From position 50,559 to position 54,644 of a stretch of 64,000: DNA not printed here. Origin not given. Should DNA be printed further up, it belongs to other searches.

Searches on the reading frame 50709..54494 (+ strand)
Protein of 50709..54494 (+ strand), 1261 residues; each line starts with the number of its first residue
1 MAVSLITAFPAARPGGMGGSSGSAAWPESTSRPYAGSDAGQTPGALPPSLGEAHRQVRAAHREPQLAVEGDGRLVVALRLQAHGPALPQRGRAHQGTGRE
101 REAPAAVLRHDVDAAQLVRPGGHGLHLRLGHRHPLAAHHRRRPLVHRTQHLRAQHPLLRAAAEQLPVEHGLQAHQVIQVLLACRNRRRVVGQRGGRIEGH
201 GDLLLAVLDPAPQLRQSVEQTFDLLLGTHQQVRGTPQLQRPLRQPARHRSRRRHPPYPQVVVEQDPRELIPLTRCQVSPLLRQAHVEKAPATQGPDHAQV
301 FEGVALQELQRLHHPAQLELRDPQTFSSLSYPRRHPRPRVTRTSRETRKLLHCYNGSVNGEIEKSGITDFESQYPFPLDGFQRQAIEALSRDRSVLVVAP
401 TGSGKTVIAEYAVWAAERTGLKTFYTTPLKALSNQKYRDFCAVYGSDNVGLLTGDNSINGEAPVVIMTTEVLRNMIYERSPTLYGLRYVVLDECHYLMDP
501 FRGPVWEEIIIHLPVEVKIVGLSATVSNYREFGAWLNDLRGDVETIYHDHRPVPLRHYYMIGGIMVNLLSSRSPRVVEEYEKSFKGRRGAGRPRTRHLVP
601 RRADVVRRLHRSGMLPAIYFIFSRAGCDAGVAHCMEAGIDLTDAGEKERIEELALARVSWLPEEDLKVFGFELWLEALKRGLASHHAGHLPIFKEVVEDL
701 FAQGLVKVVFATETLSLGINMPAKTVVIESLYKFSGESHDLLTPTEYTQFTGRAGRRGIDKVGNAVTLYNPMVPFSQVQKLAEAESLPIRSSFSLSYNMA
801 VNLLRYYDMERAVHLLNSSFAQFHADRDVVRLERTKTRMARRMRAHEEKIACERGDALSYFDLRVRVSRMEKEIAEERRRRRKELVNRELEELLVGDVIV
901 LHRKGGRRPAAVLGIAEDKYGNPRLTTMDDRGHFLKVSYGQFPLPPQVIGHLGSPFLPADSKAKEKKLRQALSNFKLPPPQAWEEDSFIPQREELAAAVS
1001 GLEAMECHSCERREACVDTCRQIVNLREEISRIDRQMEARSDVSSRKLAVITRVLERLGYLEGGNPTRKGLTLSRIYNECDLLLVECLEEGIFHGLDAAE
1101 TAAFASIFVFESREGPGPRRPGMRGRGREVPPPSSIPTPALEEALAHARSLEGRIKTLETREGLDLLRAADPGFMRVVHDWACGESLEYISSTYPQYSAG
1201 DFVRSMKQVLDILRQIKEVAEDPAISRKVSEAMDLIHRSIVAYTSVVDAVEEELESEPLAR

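Call 60: search_protein_families(library=pfam, proteins=[window:50709-54494:+], max_evalue=0.00001)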
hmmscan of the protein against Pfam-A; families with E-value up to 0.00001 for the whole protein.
window:50709-54494:+ (1261 aa): 5 families
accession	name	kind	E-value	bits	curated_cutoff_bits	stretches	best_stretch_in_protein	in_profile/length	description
PF08148.17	DSHCT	-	1.8e-34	119.5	22.7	1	1065-1243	3-171/172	DSHCT (NUC185) domain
PF00270.35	DEAD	-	4.3e-28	98.6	26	1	381-530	3-165/167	DEAD/DEAH box helicase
PF04851.21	ResIII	-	1.3e-13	51.6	22.5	1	381-526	7-162/164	Type III restriction enzyme, res subunit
PF22527.2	DEXQc_Suv3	-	1.3e-06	28.5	27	1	394-525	15-134/154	DEXQ-box helicase domain of Suv3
PF00271.37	Helicase_C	-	2.7e-06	28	23.5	1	686-758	46-110/110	Helicase conserved C-terminal domain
